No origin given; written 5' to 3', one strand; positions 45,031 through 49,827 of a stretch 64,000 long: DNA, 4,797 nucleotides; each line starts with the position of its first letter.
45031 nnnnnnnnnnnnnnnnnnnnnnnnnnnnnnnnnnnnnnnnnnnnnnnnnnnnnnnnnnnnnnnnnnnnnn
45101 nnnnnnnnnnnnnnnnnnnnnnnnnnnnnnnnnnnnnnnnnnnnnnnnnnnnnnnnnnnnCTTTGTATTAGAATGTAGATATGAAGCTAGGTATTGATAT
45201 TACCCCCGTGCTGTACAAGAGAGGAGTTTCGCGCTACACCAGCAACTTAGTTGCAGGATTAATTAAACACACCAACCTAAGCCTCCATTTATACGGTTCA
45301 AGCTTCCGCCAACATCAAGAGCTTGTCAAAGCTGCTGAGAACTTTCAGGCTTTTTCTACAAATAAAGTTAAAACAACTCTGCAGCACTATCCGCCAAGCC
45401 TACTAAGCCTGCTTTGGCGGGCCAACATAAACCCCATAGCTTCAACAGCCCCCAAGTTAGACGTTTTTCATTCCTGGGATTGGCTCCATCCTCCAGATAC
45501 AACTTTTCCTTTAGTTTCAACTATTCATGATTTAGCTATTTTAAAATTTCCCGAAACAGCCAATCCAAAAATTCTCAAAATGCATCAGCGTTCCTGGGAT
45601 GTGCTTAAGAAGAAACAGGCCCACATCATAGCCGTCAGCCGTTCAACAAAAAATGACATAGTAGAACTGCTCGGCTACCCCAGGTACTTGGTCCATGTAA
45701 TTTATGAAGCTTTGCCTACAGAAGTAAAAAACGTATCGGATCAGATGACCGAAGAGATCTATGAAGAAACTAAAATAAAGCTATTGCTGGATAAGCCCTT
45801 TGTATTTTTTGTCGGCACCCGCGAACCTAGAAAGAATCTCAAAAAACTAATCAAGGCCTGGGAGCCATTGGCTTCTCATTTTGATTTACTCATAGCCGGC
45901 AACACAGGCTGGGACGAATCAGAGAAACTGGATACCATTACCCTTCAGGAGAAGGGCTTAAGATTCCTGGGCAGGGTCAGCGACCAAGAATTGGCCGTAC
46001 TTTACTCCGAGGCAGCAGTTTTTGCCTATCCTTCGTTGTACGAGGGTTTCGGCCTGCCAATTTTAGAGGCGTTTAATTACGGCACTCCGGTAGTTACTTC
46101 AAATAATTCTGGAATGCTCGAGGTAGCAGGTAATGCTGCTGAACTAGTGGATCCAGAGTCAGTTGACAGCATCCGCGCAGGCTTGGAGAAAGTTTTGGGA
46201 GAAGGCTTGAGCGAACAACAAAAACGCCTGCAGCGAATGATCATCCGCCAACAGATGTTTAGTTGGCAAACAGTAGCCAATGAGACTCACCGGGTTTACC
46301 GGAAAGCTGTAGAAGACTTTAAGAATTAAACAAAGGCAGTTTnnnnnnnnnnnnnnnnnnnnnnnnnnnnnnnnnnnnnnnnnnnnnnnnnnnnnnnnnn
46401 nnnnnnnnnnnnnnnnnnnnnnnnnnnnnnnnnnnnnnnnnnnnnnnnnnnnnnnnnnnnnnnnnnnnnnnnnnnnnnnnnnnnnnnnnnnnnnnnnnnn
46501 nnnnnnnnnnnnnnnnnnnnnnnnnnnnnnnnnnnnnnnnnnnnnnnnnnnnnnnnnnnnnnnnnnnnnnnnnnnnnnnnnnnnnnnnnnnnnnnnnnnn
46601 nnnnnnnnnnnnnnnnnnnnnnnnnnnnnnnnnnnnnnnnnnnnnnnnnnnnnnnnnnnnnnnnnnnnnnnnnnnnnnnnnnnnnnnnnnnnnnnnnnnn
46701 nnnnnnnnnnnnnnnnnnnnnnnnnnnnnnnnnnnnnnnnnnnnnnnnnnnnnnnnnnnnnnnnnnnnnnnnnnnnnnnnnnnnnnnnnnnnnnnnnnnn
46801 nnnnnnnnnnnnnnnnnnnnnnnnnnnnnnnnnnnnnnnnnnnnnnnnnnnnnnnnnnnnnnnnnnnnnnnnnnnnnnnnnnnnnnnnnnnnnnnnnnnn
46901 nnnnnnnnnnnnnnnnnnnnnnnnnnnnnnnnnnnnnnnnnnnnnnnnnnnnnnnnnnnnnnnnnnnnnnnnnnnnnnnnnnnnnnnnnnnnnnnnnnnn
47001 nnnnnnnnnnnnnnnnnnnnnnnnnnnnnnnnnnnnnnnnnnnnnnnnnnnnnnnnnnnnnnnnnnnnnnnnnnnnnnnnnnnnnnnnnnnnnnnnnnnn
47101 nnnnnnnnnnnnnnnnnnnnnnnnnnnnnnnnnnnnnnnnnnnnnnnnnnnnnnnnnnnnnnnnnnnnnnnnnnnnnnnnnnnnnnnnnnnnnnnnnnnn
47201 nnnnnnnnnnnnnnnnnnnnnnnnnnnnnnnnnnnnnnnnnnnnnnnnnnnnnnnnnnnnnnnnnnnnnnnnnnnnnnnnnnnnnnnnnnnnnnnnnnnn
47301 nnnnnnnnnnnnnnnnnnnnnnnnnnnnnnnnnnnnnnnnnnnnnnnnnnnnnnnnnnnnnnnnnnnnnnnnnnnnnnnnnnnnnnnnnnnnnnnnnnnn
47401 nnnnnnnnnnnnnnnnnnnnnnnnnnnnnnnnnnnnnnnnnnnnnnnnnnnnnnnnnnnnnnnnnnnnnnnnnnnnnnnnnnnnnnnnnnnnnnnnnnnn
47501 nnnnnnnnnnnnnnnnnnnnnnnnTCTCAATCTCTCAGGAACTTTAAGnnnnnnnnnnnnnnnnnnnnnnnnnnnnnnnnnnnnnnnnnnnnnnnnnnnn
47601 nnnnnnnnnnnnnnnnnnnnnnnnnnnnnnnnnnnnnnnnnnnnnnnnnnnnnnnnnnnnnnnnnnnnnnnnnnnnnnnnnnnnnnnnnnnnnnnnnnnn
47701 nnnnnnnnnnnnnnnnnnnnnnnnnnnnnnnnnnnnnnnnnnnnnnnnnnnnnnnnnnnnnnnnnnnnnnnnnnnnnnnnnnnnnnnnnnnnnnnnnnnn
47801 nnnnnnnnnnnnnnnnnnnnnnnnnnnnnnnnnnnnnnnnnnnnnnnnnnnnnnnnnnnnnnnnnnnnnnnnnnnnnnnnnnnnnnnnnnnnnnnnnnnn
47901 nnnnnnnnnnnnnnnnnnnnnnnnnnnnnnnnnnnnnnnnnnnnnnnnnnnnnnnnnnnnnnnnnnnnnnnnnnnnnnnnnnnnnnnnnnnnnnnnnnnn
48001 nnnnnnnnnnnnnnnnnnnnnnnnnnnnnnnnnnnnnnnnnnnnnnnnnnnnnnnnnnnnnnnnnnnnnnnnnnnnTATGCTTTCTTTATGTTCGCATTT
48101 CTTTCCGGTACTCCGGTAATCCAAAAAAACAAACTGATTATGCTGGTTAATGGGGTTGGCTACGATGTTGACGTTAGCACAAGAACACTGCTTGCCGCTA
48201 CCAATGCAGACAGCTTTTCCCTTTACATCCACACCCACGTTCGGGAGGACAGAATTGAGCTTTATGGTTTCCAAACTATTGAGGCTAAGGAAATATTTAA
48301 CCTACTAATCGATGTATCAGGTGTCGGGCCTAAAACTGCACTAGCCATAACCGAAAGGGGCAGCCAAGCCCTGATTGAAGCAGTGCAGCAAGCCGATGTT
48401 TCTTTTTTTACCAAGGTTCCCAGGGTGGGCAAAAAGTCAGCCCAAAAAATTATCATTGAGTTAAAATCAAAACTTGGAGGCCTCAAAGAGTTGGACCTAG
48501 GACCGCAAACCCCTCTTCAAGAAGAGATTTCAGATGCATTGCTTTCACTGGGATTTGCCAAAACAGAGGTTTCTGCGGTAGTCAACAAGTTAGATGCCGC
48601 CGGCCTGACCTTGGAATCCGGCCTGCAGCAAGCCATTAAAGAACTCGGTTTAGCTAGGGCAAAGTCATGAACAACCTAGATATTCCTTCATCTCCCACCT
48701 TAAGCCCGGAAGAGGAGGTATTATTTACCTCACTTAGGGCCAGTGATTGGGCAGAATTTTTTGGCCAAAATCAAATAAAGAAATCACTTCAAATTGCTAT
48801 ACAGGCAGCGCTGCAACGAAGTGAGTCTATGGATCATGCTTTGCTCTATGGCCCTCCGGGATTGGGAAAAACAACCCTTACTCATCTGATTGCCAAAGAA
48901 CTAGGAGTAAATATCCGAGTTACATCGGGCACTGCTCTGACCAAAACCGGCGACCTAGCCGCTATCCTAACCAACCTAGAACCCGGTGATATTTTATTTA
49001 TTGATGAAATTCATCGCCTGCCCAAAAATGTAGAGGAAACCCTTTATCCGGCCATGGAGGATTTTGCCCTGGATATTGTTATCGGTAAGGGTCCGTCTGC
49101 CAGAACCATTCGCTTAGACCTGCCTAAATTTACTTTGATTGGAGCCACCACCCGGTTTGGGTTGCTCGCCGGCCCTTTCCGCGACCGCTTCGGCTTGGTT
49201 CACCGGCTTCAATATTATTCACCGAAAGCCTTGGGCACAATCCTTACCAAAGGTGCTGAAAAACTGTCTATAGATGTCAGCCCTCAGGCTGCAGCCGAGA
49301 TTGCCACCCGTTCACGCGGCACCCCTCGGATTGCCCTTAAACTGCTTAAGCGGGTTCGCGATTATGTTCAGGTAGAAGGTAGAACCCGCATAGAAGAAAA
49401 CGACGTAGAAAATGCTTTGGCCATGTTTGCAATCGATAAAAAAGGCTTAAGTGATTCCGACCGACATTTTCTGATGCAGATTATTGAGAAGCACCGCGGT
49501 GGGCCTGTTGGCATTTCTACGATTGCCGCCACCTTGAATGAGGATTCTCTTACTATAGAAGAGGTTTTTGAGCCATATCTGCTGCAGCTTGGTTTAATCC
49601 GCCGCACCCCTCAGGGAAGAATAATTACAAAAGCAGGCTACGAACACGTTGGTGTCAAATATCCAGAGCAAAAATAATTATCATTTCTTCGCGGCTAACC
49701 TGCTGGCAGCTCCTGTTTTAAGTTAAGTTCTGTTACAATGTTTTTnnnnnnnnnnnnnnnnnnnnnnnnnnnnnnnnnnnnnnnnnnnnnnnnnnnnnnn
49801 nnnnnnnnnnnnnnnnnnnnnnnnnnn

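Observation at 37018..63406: Recurrent extended -10 elements 4-9 nt upstream of start codons: evidence for leaderless mRNAs at operon heads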

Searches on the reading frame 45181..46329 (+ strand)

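Call 5: search_protein_families(library=pfam, proteins=[window:45181-46329:+])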
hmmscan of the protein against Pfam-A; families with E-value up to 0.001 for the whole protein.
window:45181-46329:+ (382 aa): 4 families
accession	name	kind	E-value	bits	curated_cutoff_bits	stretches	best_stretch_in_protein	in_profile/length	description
PF00534.26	Glycos_transf_1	-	1e-30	107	26.4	1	202-350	12-165/172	Glycosyl transferases group 1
PF13692.12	Glyco_trans_1_4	-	3.5e-24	86.1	27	1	206-339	2-140/142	Glycosyl transferases group 1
PF13439.12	Glyco_transf_4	-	1.2e-09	38.9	28.5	1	15-181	3-169/170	Glycosyltransferase Family 4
PF20706.3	GT4-conflict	-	8.5e-09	35.3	26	1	268-318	272-322/385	Family 4 Glycosyltransferase in conflict systems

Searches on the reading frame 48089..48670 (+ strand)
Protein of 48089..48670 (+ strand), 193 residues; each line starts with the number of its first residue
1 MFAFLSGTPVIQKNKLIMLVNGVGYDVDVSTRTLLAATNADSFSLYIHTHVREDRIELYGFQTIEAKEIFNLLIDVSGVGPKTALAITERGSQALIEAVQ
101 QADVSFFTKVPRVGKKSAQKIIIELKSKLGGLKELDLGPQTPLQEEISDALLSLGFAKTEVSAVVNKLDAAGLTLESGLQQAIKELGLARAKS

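Call 6: search_protein_families(library=pfam, proteins=[window:48089-48670:+])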
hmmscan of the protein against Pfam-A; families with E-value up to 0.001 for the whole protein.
window:48089-48670:+ (193 aa): 4 families
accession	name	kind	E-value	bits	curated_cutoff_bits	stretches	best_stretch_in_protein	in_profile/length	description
PF14520.12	HHH_5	-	1.6e-16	61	27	1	70-126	1-56/57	Helix-hairpin-helix domain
PF01330.27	RuvA_N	-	2.4e-16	60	23.6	1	1-60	1-61/61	RuvA N terminal domain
PF07499.19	RuvA_C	-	4e-09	37.2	24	1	144-186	3-46/47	RuvA, C-terminal domain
PF00633.29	HHH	-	5.8e-05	23.2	24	0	73-88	13-28/30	Helix-hairpin-helix motif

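Call 29: find_related_loci(query=window:48089-48670:+, collection=metagenome_contigs, flank=10000)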
Query window:48089-48670:+ (193 aa) in metagenome_contigs; peptide patterns used: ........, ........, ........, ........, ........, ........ (x = any residue, [..] = any of these).
600 stretches matched a pattern (row limit reached: there are more); 388 encode a relative of the query (tblastn E <= 1e-3); the best 80 are kept; 80 distinct loci.
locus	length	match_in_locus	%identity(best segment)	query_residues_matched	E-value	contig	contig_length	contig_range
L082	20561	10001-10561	56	1-186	2e-60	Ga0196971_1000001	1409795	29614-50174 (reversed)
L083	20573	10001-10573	55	1-187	1e-59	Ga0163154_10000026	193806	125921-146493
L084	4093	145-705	50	1-186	5e-55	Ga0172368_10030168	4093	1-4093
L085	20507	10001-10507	51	1-169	8e-54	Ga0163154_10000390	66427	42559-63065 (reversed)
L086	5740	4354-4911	51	1-186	5e-54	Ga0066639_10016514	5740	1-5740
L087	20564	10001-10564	49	1-184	1e-53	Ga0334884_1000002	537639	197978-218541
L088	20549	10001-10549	49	1-184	5e-54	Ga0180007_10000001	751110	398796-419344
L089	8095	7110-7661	53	1-184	2e-53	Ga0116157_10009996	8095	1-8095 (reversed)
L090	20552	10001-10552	48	1-184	1e-52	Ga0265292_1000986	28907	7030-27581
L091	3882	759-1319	45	1-186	1e-52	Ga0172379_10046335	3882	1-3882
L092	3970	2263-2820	48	1-186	2e-51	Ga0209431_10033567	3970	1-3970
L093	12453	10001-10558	48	1-186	3e-51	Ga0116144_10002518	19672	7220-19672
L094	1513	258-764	51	1-169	3e-52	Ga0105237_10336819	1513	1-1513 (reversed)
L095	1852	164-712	52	1-187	7e-51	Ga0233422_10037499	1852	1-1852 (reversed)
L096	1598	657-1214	45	1-186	4e-51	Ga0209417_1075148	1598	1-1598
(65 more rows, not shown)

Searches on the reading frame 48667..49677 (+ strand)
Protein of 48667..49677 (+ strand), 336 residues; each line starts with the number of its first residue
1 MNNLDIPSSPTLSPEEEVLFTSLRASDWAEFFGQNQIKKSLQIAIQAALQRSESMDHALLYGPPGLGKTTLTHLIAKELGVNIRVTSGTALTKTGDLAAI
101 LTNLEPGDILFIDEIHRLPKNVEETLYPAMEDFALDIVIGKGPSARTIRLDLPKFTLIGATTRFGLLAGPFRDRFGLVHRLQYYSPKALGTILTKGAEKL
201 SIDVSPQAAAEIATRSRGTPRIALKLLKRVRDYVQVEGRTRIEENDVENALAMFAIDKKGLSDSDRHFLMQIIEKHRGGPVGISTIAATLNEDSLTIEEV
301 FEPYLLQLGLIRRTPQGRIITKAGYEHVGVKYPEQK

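Call 6: search_protein_families(library=pfam, proteins=[window:48667-49677:+])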
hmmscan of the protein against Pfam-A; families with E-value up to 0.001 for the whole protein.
window:48667-49677:+ (336 aa): 12 families
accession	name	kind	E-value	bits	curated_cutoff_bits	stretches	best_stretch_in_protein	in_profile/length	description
PF05496.18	RuvB_N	-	1.6e-74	249.4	27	1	23-181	1-159/159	Holliday junction DNA helicase RuvB P-loop domain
PF17864.7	AAA_lid_4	-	1.7e-26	92.2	27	1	184-257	1-74/74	RuvB AAA lid domain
PF05491.19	RuvB_C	-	8.2e-24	83.8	24.7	1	258-328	1-71/72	RuvB C-terminal winged helix domain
PF00004.35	AAA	-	1.1e-19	71.7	21.2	1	59-178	2-126/131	ATPase family associated with various cellular activities (AAA)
PF07728.20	AAA_5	-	7.6e-09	36.1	22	1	58-162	2-122/139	AAA domain (dynein-related subfamily)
PF00931.28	NB-ARC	-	3.8e-05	23.5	23.5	0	44-78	7-41/248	NB-ARC domain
PF01078.27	Mg_chelatase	-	5.7e-05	23.1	20.3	0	27-75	1-42/207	Magnesium chelatase, subunit ChlI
PF02367.23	TsaE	-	7.3e-05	23.2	26.6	1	48-89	13-55/128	Threonylcarbamoyl adenosine biosynthesis protein TsaE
PF13191.12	AAA_16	-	0.00011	23.2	32.6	1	44-88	11-58/167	AAA ATPase domain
PF13401.12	AAA_22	-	0.00015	22.5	27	0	57-86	7-37/130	AAA domain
PF13173.12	AAA_14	-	0.00024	21.6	27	1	59-121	6-77/129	AAA domain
PF22703.2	Cdc6_lid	-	0.00082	19.6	27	0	210-250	26-66/68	Cdc6 AAA+ ATPase-type lid domain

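Call 9: find_related_loci(query=window:48667-49677:+, collection=genome_contigs, flank=10000)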
Query window:48667-49677:+ (336 aa) in genome_contigs; peptide patterns used: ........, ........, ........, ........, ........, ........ (x = any residue, [..] = any of these).
600 stretches matched a pattern (row limit reached: there are more); 588 encode a relative of the query (tblastn E <= 1e-3); the best 80 are kept; 80 distinct loci.
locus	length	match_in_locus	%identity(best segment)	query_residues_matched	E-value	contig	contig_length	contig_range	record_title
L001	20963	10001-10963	72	15-335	3e-157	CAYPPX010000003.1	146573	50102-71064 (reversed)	MAG TPA_asm: uncultured Pseudomonadales bacterium isolate SRP093185_co1_36 genome assembly, contig: NODE_15_length_14657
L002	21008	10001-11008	65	2-335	2e-149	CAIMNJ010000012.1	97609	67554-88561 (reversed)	uncultured bacterium isolate LaPlata_bin-1529 genome assembly, contig: bin-1529:12/18, whole genome shotgun sequence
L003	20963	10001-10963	68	15-335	7e-147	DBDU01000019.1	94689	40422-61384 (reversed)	MAG TPA_asm: Patescibacteria group bacterium UBA924 UBA924_contig_528, whole genome shotgun sequence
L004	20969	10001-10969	65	13-335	4e-142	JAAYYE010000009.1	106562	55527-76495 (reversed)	MAG: Candidatus Paceibacterota bacterium isolate AS06rmzACSIP_209 281070_AS06, whole genome shotgun sequence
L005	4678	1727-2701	62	12-336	3e-140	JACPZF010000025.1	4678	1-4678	MAG: Candidatus Gottesmanbacteria bacterium isolate NC_groundwater_882_Pr1_S2p5_40_13 Montesol18_S2p5_coassembly_scaffol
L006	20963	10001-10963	61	19-336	1e-130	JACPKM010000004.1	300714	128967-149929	MAG: Candidatus Daviesbacteria bacterium isolate NC_groundwater_494_Ag_S-0.1um_37_28 S35_SO-1_scaffold_153288, whole gen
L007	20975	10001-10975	60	11-335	2e-128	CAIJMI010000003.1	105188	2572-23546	Candidatus Gottesmanbacteria bacterium isolate LaPlata-b_bin-0620 genome assembly, contig: bin-0620:3/5, whole genome sh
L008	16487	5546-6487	60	22-335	9e-127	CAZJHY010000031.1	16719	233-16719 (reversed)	MAG TPA_asm: uncultured Clostridia bacterium isolate binchicken_co22_4 genome assembly, contig: NODE_3643_length_16719_c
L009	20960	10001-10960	59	15-334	1e-125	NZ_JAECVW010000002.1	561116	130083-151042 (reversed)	Thermoactinomyces intermedius strain CICC 10671=DSM 43846 NODE_2_length_561116_cov_3.537472, whole genome shotgun sequen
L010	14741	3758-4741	58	9-336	3e-125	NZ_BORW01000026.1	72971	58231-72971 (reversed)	Paenibacillus cookii strain J21TS3 sequence026, whole genome shotgun sequence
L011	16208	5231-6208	59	9-334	2e-125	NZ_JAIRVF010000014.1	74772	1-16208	MAG: Paenibacillus sp. isolate Fux382_bin13 k119_404648, whole genome shotgun sequence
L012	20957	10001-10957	59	2-321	3e-125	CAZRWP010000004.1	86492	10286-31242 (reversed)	MAG TPA_asm: uncultured Pseudomonadales bacterium isolate SRP144015_co1_84 genome assembly, contig: NODE_140_length_8649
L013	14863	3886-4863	59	9-334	1e-124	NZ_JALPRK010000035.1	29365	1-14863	Paenibacillus mellifer strain MBLB2552 35, whole genome shotgun sequence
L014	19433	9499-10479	57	9-335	2e-124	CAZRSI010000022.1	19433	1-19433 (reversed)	MAG TPA_asm: uncultured Anaerolineae bacterium isolate binchicken_co6_220 genome assembly, contig: NODE_2809_length_1943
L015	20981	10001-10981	57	7-334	3e-124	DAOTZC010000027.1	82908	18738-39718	MAG TPA_asm: Anaerolineales bacterium isolate H39_479 k131_1678531, whole genome shotgun sequence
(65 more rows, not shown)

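Call 28: find_encoding_contigs(protein=window:48667-49677:+, flank=10000, max_places=6)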
Protein window:48667-49677:+ (336 aa): 1 contig read that carries it; 1 place shown.
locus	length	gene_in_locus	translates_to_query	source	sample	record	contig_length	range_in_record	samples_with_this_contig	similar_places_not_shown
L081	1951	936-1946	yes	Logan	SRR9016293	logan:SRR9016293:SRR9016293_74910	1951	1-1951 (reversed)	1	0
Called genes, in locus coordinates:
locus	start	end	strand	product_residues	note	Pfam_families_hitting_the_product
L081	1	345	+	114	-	?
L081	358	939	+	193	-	PF01330:RuvA_N, PF14520:HHH_5, PF07499:RuvA_C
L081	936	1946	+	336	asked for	PF05496:RuvB_N, PF00004:AAA, PF07728:AAA_5, PF17864:AAA_lid_4, PF05491:WHD_RuvB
